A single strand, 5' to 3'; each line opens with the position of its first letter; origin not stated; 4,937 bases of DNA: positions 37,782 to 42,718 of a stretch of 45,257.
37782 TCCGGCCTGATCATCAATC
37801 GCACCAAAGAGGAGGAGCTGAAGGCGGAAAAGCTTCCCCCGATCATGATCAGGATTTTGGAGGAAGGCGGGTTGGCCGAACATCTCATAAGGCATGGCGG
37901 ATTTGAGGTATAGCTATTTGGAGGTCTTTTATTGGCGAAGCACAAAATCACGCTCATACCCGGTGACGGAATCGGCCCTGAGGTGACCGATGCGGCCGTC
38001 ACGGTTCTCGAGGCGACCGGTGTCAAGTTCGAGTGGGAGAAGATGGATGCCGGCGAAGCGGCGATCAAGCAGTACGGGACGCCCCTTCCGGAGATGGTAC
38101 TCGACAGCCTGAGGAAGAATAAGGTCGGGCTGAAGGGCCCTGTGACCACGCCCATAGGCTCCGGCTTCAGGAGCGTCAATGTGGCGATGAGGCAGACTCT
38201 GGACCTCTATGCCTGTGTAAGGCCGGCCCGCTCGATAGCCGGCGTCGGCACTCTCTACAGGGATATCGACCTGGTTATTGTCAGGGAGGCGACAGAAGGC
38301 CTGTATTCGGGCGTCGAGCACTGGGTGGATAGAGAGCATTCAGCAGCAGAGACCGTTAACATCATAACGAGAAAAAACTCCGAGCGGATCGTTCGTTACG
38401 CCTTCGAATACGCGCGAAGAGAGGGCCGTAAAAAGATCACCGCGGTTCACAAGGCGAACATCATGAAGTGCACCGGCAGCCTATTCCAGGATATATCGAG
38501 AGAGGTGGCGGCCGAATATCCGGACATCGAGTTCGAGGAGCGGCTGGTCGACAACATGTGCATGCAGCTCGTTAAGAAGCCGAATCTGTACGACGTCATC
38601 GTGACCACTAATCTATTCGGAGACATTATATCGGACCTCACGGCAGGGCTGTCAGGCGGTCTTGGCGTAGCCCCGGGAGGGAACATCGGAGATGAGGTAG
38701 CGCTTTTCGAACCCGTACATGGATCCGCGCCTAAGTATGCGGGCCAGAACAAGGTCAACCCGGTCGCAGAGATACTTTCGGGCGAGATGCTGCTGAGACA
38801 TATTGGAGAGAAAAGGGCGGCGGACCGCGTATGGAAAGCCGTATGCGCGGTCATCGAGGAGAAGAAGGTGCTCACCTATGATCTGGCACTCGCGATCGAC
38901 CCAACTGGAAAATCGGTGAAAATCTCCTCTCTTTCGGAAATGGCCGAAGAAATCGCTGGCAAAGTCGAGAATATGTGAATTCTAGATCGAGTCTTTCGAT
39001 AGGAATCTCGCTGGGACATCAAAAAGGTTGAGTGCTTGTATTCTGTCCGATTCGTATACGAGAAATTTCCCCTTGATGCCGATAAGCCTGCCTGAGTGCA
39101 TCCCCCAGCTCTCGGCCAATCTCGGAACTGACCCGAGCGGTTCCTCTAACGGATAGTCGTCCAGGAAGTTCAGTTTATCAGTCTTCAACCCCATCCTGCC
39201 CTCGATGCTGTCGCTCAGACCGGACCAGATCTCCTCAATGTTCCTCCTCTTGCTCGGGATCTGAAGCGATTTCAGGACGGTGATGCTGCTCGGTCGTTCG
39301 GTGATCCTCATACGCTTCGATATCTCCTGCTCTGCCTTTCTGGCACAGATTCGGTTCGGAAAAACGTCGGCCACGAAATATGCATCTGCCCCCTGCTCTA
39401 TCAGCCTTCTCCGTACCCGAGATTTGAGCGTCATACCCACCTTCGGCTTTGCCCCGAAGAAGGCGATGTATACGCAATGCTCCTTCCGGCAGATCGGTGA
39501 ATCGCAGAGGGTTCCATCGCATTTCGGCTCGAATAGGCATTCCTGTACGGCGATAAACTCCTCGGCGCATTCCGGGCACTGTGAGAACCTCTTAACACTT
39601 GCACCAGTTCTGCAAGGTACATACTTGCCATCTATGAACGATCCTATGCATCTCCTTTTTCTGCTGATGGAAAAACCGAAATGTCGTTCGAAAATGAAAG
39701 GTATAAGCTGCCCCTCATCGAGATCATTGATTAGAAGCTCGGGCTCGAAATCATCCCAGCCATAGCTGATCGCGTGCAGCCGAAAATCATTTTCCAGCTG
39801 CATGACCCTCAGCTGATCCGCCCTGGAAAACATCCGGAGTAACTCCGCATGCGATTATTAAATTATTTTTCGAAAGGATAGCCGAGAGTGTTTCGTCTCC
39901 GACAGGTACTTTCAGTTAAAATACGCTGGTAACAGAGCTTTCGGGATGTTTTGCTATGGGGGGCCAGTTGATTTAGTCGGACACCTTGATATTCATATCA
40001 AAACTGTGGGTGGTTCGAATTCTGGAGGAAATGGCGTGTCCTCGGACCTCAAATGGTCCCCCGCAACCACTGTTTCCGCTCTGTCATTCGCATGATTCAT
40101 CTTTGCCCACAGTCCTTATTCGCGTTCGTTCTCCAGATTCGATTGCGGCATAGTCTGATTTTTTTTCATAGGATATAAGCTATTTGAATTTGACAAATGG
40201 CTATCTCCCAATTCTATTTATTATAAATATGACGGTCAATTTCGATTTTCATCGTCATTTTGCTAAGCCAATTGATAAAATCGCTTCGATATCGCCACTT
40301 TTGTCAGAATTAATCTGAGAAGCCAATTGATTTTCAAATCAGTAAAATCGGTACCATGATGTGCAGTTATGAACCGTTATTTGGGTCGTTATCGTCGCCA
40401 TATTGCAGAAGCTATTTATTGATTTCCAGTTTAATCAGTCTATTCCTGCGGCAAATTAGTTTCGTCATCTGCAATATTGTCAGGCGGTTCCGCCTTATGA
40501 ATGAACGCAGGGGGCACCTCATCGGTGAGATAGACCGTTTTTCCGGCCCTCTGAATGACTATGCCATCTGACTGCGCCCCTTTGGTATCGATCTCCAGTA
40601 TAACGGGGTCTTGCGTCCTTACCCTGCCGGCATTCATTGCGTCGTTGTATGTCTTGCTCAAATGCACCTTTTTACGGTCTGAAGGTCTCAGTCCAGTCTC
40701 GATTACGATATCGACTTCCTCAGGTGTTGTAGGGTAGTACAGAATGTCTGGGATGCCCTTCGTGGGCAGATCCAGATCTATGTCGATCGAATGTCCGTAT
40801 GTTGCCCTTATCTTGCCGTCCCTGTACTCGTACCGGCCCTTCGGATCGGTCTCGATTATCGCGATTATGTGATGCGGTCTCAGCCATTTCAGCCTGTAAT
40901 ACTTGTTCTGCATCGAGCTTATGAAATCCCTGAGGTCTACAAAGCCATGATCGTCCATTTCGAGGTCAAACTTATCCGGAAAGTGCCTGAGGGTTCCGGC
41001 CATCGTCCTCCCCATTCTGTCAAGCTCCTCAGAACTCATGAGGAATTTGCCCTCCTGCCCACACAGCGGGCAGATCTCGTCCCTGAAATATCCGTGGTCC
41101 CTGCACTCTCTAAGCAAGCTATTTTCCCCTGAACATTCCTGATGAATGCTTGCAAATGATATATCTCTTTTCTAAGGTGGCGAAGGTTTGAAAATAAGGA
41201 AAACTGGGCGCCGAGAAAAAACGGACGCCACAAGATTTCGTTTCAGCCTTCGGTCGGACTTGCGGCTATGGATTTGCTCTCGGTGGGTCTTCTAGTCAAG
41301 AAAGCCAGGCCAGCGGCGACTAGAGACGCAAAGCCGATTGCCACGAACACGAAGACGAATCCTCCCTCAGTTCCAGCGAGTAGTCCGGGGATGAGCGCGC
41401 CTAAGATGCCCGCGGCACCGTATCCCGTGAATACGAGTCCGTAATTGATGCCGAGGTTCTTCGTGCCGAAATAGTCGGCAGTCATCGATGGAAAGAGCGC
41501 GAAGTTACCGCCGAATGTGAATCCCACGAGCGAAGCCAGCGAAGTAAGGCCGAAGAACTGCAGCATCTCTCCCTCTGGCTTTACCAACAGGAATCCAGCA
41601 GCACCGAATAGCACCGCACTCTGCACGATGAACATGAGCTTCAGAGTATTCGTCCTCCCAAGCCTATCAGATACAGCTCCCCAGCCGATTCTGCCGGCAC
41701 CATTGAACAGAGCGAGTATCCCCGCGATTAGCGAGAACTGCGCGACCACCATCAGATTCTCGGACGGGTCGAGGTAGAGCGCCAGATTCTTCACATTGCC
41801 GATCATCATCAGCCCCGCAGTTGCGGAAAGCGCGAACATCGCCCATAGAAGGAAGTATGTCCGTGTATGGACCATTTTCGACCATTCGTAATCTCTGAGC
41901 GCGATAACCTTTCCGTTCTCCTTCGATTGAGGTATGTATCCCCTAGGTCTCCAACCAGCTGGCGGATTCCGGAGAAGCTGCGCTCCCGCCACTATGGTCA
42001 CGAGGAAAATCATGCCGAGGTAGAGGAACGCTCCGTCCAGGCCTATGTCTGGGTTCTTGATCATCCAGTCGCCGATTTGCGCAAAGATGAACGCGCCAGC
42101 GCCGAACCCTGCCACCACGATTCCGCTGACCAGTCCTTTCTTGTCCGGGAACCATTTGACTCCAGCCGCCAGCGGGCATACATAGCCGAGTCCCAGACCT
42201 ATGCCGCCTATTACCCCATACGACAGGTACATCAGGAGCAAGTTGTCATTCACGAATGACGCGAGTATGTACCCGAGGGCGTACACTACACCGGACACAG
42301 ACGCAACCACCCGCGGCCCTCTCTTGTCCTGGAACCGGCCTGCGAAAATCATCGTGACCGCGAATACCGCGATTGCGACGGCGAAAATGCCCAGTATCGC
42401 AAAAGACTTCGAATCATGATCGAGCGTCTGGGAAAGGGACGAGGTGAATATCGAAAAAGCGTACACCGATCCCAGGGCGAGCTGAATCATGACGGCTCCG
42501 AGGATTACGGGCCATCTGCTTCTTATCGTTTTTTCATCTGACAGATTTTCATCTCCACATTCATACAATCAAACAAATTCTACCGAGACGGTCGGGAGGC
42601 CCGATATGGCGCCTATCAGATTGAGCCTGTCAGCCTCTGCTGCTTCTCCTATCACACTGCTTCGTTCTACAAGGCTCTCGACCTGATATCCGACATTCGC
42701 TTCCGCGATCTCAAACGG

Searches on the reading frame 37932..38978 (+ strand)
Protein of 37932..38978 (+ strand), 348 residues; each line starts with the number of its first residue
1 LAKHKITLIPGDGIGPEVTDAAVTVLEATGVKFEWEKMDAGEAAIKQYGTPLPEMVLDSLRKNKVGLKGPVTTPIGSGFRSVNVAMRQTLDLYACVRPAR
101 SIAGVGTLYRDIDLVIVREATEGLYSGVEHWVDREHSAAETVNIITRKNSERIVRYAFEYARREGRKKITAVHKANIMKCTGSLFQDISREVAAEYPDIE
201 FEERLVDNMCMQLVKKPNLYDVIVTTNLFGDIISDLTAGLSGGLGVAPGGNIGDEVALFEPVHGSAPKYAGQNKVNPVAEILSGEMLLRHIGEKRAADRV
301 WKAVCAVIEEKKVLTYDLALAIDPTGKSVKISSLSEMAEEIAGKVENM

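Call 42: search_protein_families(library=pfam, proteins=[window:37932-38978:+], max_evalue=0.0001)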
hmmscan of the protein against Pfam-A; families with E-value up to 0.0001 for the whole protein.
window:37932-38978:+ (348 aa): 1 family
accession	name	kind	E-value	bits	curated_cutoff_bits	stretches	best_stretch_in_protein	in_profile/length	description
PF00180.25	Iso_dh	-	1.2e-110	370.5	27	1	5-337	1-344/348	Isocitrate/isopropylmalate dehydrogenase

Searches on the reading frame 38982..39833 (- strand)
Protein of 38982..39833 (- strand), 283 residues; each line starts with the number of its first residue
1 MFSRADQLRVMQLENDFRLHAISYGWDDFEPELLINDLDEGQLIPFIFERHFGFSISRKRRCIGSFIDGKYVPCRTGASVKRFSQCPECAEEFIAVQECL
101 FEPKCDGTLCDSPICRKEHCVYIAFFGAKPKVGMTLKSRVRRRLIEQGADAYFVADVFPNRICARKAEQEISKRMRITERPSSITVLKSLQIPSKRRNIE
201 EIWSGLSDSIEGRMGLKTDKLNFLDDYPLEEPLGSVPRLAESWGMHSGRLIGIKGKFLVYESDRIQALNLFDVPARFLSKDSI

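Call 42: search_protein_families(library=pfam, proteins=[window:38982-39833:-], max_evalue=0.0001)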
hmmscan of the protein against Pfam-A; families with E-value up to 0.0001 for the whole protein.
window:38982-39833:- (283 aa): 1 family
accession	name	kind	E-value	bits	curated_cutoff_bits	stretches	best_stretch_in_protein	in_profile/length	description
PF10977.13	DUF2797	-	6.8e-15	55.9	25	1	54-263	6-215/227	Protein of unknown function (DUF2797)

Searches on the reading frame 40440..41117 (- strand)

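Call 42: search_protein_families(library=pfam, proteins=[window:40440-41117:-], max_evalue=0.0001)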
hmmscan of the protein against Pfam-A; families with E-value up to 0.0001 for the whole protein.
window:40440-41117:- (225 aa): 1 family
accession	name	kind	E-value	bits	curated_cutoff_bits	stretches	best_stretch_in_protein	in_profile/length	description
PF01885.22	PTS_2-RNA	-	2.2e-29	103.2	26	1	33-199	4-176/177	RNA 2'-phosphotransferase, Tpt1 / KptA family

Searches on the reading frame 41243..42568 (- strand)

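Call 42: search_protein_families(library=pfam, proteins=[window:41243-42568:-], max_evalue=0.0001)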
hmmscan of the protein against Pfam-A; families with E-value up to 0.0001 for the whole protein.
window:41243-42568:- (441 aa): 2 families
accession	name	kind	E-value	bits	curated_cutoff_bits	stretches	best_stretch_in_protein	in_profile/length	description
PF07690.21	MFS_1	-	1.2e-35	123.5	33.4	2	33-329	7-291/347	Major Facilitator Superfamily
PF06813.19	Nodulin-like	-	1e-06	28.9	24.7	1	18-172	1-157/250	Nodulin-like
